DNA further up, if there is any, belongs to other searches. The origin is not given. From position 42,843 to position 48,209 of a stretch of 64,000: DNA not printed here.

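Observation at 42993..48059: Single polypeptide carrying both FtsZ/tubulin-type and actin/Hsp70-type nucleotide-binding signatures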

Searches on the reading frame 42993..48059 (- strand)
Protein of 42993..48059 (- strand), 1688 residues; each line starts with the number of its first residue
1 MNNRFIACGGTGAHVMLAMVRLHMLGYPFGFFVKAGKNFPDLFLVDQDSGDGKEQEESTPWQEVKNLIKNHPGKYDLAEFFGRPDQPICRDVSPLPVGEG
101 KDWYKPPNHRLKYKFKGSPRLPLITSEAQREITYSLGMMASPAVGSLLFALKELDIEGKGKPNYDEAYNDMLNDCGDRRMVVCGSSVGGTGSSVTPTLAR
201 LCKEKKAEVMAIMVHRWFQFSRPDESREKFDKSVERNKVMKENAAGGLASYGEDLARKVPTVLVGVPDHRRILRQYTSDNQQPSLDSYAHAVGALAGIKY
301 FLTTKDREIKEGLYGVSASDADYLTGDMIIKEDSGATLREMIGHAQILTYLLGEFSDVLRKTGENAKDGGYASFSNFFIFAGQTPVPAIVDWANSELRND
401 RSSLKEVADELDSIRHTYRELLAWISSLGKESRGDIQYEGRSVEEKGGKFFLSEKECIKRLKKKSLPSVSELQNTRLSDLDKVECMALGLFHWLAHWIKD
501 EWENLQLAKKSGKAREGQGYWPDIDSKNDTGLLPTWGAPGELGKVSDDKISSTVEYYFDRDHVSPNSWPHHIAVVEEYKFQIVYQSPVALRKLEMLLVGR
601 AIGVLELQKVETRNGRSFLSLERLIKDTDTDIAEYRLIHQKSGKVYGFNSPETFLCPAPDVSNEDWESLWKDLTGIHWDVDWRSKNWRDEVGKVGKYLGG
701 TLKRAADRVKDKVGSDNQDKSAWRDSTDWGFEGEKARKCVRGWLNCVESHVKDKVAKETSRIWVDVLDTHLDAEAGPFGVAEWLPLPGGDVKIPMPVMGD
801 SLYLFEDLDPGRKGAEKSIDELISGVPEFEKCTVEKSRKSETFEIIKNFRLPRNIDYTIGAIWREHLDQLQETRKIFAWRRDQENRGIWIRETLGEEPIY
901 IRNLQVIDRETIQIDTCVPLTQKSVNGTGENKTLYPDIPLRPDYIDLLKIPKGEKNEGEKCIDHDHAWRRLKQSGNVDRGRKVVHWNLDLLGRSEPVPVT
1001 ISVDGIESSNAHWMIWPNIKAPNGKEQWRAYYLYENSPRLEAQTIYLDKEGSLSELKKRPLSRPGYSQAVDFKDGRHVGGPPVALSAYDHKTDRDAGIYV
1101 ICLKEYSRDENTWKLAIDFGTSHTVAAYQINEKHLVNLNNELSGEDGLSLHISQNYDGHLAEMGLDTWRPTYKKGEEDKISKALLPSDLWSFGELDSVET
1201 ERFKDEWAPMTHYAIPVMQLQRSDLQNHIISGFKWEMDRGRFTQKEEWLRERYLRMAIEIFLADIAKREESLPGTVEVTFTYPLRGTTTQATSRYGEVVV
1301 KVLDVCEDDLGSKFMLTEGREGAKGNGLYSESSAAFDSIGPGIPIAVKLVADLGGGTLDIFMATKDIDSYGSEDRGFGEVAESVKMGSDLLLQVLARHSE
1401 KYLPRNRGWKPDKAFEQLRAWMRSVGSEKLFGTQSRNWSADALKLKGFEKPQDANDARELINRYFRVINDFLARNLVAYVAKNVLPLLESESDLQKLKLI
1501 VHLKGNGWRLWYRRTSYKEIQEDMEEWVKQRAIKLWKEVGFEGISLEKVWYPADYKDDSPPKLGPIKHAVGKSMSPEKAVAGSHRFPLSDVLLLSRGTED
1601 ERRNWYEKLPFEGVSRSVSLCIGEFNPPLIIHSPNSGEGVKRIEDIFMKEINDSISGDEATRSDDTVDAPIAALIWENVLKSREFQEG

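Call 5: search_protein_families(library=pfam, proteins=[window:42993-48059:-], max_evalue=1)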
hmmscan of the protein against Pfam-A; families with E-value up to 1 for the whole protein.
window:42993-48059:- (1688 aa): 1 family
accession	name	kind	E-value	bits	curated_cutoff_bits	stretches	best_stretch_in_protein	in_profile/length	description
PF00091.31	Tubulin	-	0.0015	19.2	33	1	171-214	102-148/190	Tubulin/FtsZ family, GTPase domain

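Call 6: search_protein_families(library=padloc, proteins=[window:42993-48059:-], max_evalue=1)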
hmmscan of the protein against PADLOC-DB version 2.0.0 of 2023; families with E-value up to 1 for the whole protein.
window:42993-48059:- (1688 aa): 0 families

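Call 7: search_protein_families(library=ncbifam, proteins=[window:42993-48059:-], max_evalue=1)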
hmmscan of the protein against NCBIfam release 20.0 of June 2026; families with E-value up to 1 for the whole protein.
window:42993-48059:- (1688 aa): 1 family
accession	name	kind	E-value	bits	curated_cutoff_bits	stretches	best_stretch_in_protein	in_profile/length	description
TIGR03736.1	PRTRC_ThiF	hypoth_equivalog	0.2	10.9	144.75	0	5-33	16-48/245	PRTRC system ThiF family protein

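Call 8: search_solved_structures(query=window:42993-48059:-, max_evalue=10, show_alignments=3)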
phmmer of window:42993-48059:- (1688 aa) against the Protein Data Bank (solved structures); distinct sequences matched with E-value up to 10: 1.
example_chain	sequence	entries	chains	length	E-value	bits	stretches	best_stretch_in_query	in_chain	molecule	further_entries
7on7_A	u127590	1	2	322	0.8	9.6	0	1075-1123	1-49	SAKe6BE-L2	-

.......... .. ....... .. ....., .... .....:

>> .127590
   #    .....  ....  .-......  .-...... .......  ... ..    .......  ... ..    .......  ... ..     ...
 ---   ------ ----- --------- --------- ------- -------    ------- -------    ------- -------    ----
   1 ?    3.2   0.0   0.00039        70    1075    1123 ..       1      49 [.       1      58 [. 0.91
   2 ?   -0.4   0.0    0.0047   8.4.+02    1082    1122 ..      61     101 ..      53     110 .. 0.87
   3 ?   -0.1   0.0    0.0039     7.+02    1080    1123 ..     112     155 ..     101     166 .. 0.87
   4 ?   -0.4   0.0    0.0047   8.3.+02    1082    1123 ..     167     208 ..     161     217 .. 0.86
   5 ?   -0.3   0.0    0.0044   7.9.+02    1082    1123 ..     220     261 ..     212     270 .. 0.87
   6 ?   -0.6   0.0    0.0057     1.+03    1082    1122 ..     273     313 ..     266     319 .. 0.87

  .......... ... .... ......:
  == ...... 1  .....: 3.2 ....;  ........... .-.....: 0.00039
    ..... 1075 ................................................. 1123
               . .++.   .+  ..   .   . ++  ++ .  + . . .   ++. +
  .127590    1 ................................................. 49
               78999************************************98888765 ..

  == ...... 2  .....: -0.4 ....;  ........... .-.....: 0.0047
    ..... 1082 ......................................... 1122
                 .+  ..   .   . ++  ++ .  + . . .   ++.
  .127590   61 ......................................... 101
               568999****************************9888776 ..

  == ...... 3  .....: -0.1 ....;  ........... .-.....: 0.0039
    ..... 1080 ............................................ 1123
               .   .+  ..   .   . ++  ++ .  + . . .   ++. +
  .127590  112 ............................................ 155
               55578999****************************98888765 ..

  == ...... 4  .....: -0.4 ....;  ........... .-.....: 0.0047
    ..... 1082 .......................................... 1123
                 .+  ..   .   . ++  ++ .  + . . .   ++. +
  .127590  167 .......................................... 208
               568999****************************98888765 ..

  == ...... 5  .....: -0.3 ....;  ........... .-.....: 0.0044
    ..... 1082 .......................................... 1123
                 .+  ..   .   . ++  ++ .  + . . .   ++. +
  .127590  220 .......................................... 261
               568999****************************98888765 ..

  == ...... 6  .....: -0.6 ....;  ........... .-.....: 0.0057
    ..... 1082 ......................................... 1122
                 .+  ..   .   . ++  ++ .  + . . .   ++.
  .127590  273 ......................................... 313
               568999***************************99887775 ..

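Call 9: search_protein_families(library=phrogs, proteins=[window:42993-48059:-], max_evalue=0.1)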
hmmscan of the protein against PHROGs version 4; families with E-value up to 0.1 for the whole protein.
window:42993-48059:- (1688 aa): 0 families

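Call 10: find_homologous_proteins(query=window:42993-48059:-, max_evalue=0.001)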
Query window:42993-48059:- (1688 aa): 129 proteins with E <= 0.001 among 8000 candidates; the best 120 are listed.
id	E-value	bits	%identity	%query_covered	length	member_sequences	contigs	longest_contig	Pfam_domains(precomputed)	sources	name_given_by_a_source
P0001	0.0e+0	3811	97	100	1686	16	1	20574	-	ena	-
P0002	0.0e+0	3074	79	100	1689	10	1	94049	-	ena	-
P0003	0.0e+0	2797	73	100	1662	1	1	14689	-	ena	-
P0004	0.0e+0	2492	66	100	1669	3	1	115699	-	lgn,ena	-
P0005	0.0e+0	2335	61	100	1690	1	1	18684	-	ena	-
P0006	0.0e+0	2183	58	100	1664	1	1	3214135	-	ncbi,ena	-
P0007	0.0e+0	2172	57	100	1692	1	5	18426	-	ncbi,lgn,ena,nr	ncbi:MAG: hypothetical protein OXF08_06945 [Bacteroidetes bacterium]|nr:hypothetical protein [Bacter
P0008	0.0e+0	2141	60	94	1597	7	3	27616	-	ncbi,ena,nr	ncbi:MAG: hypothetical protein F4120_01195 [Rhodothermaceae bacterium]|nr:hypothetical protein [Rhod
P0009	0.0e+0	2016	55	100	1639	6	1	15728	-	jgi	-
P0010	0.0e+0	2006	54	100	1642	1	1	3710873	-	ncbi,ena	-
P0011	0.0e+0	1878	52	100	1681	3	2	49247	-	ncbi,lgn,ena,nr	ncbi:MAG: hypothetical protein OXF84_12050 [Bacteroidetes bacterium]|nr:hypothetical protein [Bacter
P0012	0.0e+0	1348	43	99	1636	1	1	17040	-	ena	-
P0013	0.0e+0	1335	43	100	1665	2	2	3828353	-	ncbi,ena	-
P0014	0.0e+0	1317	43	100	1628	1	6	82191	-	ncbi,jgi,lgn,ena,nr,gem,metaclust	ncbi:MAG: hypothetical protein OXD43_09640 [Bacteroidetes bacterium]|nr:hypothetical protein [Bacter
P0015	0.0e+0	1312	42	100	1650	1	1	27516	-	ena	-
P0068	4.2e-237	808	32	57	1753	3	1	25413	-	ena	-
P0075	9.3e-234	797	32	57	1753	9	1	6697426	-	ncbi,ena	-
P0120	4.9e-186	639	31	100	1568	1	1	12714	-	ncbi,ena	-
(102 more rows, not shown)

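Call 14: search_solved_structures(query=A1, max_evalue=10, show_alignments=5)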
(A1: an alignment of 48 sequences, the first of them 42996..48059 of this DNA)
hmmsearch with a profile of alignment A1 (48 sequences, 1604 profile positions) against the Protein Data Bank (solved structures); distinct sequences matched with E-value up to 10: 93 (the best 60 are shown).
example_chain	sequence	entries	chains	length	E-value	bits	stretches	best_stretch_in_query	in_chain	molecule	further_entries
5aqm_A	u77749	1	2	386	0.015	15.9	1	1226-1352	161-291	HEAT SHOCK COGNATE 71 KDA PROTEIN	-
5bpm_A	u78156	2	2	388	0.016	15.9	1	1226-1309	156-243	Heat shock 70 kDa protein 1A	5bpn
5umb_A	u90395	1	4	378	0.017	15.8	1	1224-1298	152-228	Chaperone DnaK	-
5aqw_A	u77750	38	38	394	0.017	15.8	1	1226-1307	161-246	HEAT SHOCK 70 KDA PROTEIN 1A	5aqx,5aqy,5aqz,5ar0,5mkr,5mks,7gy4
6fhk_A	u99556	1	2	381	0.017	15.8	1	1226-1307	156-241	Heat shock 70 kDa protein 1A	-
3jxu_A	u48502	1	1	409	0.017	15.8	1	1226-1307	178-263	Heat shock 70 kDa protein 1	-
3d2e_B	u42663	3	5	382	0.017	15.8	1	1226-1307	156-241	Heat shock 70 kDa protein 1 | Heat shock 70 kDa protein 1A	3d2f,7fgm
4io8_A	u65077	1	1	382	0.017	15.8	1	1226-1307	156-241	Heat shock 70kDa protein 1A variant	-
1hjo_A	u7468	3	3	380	0.017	15.8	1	1226-1307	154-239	PROTEIN (HEAT-SHOCK 70KD PROTEIN) | Heat shock 70 kDa protein 1A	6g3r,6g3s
5bn9_A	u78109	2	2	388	0.017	15.8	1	1226-1308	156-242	Heat shock 70 kDa protein 1A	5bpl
2e8a_A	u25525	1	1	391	0.017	15.8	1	1226-1307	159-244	Heat shock 70kDa protein 1A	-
3a8y_A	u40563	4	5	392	0.017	15.7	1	1226-1307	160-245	Heat shock 70 kDa protein 1 | Heat shock 70 kDa protein 1A/1B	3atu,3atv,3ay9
5bn8_A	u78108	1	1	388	0.017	15.7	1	1226-1307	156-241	Heat shock 70 kDa protein 1A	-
6zyi_A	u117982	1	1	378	0.017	15.7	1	1226-1307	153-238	Heat shock 70kDa protein 1A variant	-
2e88_A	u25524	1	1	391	0.017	15.7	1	1226-1307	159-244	Heat shock 70kDa protein 1A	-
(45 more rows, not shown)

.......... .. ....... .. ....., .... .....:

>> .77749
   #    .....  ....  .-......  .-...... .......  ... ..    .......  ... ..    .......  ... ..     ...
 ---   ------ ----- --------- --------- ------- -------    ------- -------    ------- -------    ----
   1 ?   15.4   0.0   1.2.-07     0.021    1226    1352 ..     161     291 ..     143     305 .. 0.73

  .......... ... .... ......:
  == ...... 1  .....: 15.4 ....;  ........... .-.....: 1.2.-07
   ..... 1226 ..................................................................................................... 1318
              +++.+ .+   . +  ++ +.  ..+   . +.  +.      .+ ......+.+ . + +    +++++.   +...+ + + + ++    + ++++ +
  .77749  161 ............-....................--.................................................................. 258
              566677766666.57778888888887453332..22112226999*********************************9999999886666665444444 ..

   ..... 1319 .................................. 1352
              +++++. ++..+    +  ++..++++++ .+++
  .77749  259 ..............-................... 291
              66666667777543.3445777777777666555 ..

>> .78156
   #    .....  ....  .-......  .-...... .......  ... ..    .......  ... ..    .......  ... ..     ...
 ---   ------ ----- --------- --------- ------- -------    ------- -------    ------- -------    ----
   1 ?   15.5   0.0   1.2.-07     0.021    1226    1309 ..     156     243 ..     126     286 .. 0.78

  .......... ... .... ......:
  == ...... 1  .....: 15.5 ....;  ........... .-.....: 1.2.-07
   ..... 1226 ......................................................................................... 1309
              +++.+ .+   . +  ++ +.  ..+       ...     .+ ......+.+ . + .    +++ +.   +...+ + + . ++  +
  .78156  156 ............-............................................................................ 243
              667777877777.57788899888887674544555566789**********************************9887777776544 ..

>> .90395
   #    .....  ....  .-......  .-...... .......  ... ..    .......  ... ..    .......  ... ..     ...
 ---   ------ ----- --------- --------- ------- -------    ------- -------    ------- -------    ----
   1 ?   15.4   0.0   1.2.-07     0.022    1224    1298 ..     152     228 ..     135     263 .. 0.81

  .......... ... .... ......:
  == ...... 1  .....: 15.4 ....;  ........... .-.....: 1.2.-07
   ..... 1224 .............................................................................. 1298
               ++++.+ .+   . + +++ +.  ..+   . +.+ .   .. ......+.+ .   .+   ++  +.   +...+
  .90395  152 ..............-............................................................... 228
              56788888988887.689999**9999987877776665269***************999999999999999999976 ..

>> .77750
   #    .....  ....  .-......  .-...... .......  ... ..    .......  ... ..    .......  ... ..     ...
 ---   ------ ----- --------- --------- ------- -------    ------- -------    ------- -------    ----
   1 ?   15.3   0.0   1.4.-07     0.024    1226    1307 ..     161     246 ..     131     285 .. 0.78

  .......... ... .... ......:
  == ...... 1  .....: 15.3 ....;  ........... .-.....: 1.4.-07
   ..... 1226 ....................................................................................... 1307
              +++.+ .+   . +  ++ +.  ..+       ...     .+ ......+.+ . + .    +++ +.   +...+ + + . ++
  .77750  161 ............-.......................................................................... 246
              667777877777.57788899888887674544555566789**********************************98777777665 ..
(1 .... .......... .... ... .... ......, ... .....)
